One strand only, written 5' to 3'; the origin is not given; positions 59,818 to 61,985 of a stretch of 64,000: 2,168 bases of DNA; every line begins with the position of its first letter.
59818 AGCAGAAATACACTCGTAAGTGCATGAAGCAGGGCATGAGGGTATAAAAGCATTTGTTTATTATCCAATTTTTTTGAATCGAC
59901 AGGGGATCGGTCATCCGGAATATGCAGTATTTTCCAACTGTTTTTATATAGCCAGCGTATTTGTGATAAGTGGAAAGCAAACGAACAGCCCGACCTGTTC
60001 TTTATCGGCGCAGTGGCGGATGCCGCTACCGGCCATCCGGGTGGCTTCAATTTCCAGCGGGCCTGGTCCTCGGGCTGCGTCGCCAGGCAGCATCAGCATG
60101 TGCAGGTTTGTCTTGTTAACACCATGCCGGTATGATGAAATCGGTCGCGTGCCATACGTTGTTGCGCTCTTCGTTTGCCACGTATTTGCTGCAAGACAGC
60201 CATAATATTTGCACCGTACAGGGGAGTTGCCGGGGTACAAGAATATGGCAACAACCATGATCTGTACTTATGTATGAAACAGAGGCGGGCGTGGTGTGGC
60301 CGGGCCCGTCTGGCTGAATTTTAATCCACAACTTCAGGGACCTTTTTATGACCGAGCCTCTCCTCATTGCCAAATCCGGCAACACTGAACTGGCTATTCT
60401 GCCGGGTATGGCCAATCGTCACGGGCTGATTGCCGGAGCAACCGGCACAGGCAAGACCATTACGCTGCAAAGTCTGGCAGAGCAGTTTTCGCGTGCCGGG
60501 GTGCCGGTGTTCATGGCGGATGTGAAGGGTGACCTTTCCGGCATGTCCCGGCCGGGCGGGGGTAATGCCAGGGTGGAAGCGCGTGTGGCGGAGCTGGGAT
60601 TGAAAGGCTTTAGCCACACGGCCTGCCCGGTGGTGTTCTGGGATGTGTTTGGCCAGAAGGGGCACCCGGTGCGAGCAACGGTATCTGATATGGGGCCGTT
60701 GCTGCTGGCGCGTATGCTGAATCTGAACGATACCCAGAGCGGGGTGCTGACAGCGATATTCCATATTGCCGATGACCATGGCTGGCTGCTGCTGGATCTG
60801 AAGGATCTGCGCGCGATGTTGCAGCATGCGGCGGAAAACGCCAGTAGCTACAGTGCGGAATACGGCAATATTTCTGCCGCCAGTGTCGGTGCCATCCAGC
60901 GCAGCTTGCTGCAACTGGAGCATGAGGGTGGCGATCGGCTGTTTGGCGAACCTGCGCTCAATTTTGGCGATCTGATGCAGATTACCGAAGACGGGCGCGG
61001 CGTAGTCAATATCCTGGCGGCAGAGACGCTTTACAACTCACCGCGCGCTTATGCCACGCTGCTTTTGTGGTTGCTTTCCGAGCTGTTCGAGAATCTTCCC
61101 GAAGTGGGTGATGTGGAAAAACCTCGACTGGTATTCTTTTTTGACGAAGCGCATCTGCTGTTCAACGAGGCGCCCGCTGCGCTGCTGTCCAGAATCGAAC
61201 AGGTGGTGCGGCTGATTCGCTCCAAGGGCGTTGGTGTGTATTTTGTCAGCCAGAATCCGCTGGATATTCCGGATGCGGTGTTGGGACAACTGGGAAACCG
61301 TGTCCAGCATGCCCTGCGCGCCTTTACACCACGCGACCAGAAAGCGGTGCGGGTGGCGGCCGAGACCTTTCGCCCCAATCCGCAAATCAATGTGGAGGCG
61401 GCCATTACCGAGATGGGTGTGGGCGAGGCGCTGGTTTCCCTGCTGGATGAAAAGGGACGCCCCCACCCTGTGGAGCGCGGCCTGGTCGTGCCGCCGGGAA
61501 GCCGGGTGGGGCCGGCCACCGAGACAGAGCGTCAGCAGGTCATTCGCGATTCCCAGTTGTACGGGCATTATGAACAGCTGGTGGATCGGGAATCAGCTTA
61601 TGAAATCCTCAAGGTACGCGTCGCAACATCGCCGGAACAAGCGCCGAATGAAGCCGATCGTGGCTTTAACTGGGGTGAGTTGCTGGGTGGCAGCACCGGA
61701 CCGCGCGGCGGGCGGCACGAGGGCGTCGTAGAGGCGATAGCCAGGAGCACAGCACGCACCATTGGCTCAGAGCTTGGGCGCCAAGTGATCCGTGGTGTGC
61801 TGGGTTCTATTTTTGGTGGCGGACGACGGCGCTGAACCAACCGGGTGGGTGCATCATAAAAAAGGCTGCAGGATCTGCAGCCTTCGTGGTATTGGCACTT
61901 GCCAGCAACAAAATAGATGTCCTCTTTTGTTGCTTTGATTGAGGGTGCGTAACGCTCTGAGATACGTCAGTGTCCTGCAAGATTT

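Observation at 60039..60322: Hidden, dead integron integrase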

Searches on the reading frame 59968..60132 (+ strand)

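Call 24: search_protein_families(library=ncbifam, proteins=[window:59968-60132:+], max_evalue=1)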
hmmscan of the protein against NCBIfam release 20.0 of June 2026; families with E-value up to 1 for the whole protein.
seq(55 aa): 2 families
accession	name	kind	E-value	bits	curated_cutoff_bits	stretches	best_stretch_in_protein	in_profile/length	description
TIGR00275.1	TIGR00275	subfamily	7.6e-08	31.6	183.8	1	5-39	366-399/401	aminoacetone oxidase family FAD-binding enzyme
NF011957.1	PRK15428.1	equivalog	0.1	12.5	179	1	7-50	50-91/162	microcompartment protein PduM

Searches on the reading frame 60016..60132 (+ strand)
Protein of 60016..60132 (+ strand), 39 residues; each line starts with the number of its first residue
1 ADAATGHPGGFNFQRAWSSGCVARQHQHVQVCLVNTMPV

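Call 5: search_protein_families(library=ncbifam, proteins=[window:60016-60132:+], max_evalue=10)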
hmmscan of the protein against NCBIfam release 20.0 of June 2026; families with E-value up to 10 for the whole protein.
seq(39 aa): 1 family
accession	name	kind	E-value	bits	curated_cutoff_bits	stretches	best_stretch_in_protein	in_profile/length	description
TIGR00275.1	TIGR00275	subfamily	0.00015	20.7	183.8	1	5-23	381-399/401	aminoacetone oxidase family FAD-binding enzyme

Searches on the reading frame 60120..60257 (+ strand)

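Call 5: search_protein_families(library=ncbifam, proteins=[window:60120-60257:+], max_evalue=10)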
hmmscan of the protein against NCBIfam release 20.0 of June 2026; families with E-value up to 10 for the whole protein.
seq(46 aa): 6 families
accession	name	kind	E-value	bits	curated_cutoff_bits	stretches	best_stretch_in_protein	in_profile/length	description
TIGR02249.1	integrase_gron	subfamily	1.4e-06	27.9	265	1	2-35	252-284/315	integron integrase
NF040815.2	recomb_XerA_Arch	equivalog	0.0002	21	220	1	2-35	206-238/263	site-specific tyrosine recombinase/integron integrase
TIGR02225.1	recomb_XerD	equivalog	0.00091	18.6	329.6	1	2-34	226-257/290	site-specific tyrosine recombinase XerD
NF011946.0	PRK15417.1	equivalog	0.0032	16.7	435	1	2-35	267-299/337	integron integrase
TIGR02224.1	recomb_XerC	equivalog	0.0049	16.3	335.15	1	3-34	230-260/295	tyrosine recombinase XerC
NF001399.0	PRK00283.1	subfamily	0.032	13.5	279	1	2-34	234-266/300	tyrosine recombinase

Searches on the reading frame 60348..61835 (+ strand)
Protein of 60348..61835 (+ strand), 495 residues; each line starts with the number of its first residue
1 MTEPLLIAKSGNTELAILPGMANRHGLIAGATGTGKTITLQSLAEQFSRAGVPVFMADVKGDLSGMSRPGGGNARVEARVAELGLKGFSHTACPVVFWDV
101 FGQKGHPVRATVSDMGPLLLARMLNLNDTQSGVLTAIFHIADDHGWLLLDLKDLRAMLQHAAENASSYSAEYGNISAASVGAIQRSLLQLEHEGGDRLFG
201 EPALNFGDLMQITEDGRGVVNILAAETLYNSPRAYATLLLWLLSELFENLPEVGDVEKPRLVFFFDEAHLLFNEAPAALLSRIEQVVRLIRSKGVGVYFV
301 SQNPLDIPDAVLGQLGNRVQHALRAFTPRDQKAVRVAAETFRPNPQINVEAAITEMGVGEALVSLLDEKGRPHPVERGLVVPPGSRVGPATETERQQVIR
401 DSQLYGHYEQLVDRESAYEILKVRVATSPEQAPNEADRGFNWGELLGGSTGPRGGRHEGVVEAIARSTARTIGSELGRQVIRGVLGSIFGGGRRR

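Call 34: search_protein_families(library=pfam, proteins=[window:60348-61835:+], max_evalue=0.001)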
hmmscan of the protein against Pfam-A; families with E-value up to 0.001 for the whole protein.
window:60348-61835:+ (495 aa): 6 families
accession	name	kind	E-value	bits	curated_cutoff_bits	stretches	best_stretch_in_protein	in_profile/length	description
PF05872.18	HerA_C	-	1.6e-224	746.7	22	1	5-494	3-501/502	Helicase HerA-like C-terminal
PF01935.23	DUF87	-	9.1e-07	29.6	23.2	1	20-200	20-177/220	Helicase HerA, central domain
PF13401.12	AAA_22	-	3.3e-05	24.6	27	0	24-59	6-41/130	AAA domain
PF04851.21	ResIII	-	0.00019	21.8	22.5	0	23-50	23-50/164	Type III restriction enzyme, res subunit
PF01580.24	FtsK_SpoIIIE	-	0.00023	21.1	24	1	10-43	27-59/221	FtsK/SpoIIIE family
PF13191.12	AAA_16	-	0.00026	22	32.6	0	24-54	25-55/167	AAA ATPase domain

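Call 58: find_related_loci(query=window:60348-61835:+, collection=genome_contigs, flank=3000)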
Query window:60348-61835:+ (495 aa) in genome_contigs; peptide patterns used: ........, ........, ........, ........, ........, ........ (x = any residue, [..] = any of these).
600 stretches matched a pattern (row limit reached: there are more); 599 encode a relative of the query (tblastn E <= 1e-3); the best 80 are kept; 80 distinct loci.
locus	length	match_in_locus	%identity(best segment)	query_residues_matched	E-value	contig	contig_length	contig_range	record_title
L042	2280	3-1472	75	5-491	0e+0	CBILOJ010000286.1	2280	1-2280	MAG TPA_asm: uncultured Methylophilaceae bacterium isolate SRR16817063_concoct_22 genome assembly, contig: ERZ27393303.3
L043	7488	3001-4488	71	1-495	0e+0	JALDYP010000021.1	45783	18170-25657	MAG: Methylophilus sp. isolate MCT-ROC-04 NODE_305_length_45783_cov_22.198631, whole genome shotgun sequence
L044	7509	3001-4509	64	1-495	0e+0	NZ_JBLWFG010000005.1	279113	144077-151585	Thauera sp. WH-2 5, whole genome shotgun sequence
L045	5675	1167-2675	64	1-494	0e+0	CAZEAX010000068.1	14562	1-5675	MAG TPA_asm: uncultured Streptomyces sp. isolate binchicken_co54_71 genome assembly, contig: NODE_7421_length_14562_cov_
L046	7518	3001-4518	64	1-495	0e+0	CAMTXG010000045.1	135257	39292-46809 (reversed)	MAG: uncultured Gammaproteobacteria bacterium isolate G01_MAG_00001 genome assembly, contig: G01_MAG_00001_000000000005,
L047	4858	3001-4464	65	1-481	0e+0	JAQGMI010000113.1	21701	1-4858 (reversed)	MAG: Betaproteobacteria bacterium isolate RYN_557 scaffold_1693515, whole genome shotgun sequence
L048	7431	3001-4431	64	1-490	0e+0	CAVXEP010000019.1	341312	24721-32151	MAG: uncultured delta proteobacterium isolate MFD02360.bin.2.146 genome assembly, contig: contig_341, whole genome shotg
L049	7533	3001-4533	62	1-495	0e+0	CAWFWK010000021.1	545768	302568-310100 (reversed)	MAG: uncultured Acidobacteriaceae bacterium isolate MFD04967.bin.1.168 genome assembly, contig: contig_60068, whole geno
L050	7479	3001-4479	67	1-493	0e+0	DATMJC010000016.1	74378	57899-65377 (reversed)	MAG TPA_asm: Burkholderiales bacterium isolate SMAG_U13558 k141_97253, whole genome shotgun sequence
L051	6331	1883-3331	70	7-491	0e+0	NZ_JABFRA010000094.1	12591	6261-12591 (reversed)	MAG: Methylotenera sp. isolate P-RSF-IL-11 seq_1817, whole genome shotgun sequence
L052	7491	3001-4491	64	1-489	0e+0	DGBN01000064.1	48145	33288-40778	MAG TPA_asm: Oxalobacteraceae bacterium UBA4003 UBA4003_contig_10973, whole genome shotgun sequence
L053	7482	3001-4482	64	1-484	0e+0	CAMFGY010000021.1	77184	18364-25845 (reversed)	MAG: uncultured Burkholderiales bacterium isolate SRR9109399_bin.12_metaWRAP_v1.3_MAG genome assembly, contig: ERZ122899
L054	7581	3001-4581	61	1-493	0e+0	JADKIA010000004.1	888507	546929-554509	MAG: Ideonella sp. isolate Skiv_18-Q3-R9-52_BATAC.318 tig00001718-10-8870840, whole genome shotgun sequence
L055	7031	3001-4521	61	1-495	0e+0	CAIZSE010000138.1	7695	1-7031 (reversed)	MAG: uncultured Burkholderiales bacterium isolate Loc090519-6m_bin-0266 genome assembly, contig: bin-0266:138/190, whole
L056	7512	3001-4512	62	1-494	0e+0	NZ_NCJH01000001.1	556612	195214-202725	MAG: Polaromonas sp. 39-63-25 lw04302015_39_scaffold_8, whole genome shotgun sequence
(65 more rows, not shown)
